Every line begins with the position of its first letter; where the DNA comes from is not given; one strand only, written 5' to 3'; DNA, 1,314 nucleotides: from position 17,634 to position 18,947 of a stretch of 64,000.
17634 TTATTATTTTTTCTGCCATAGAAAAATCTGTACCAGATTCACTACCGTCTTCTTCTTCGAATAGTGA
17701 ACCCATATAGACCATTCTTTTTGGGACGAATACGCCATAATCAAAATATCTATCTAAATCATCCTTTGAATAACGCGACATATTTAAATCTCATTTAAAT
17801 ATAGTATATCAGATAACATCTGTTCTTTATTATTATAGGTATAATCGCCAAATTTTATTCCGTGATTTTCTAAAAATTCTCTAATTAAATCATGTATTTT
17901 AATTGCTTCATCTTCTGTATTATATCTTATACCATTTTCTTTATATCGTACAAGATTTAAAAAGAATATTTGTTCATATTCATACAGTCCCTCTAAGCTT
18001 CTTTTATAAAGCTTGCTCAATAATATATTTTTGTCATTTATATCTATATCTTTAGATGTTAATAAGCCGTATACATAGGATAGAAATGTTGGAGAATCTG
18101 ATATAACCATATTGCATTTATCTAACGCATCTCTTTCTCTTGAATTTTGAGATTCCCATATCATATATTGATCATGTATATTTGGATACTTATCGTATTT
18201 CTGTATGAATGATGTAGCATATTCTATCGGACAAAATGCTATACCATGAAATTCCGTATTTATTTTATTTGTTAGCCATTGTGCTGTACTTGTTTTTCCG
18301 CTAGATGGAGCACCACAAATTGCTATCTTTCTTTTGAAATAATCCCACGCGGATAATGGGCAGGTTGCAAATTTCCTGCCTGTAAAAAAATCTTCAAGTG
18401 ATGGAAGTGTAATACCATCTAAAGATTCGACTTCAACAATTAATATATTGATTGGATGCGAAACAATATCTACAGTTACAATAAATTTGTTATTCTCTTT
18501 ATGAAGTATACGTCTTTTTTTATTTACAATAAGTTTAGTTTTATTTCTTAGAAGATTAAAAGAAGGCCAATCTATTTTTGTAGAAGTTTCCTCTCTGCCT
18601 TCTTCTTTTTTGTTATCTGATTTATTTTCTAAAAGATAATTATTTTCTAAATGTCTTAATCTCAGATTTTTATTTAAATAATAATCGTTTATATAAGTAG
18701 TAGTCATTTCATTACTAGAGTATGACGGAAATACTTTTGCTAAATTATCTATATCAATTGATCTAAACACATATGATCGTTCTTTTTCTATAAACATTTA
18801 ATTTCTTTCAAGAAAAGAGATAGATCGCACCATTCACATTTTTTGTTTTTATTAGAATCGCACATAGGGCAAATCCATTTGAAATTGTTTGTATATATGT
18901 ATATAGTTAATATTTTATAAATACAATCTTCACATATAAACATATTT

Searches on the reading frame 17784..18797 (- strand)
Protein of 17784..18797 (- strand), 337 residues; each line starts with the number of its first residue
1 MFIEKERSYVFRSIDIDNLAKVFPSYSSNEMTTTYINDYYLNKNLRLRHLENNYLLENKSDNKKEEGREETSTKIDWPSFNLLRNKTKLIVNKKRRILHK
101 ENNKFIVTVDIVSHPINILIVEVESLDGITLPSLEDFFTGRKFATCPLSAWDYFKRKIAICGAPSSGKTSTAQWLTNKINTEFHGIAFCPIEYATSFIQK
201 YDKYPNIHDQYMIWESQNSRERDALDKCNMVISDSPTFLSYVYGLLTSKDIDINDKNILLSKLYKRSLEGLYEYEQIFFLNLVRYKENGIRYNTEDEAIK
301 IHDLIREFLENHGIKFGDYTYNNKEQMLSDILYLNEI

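Call 56: search_protein_families(library=pfam, max_evalue=0.001, proteins=[window:17784-18797:-])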
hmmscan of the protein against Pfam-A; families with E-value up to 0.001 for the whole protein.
window:17784-18797:- (337 aa): 2 families
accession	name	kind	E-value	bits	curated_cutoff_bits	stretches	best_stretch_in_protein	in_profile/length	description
PF13521.12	AAA_28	-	8.7e-13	49.3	27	1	157-316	1-153/164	AAA domain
PF08433.16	KTI12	-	1.1e-05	25.6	22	1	158-238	4-81/271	Chromatin associated protein KTI12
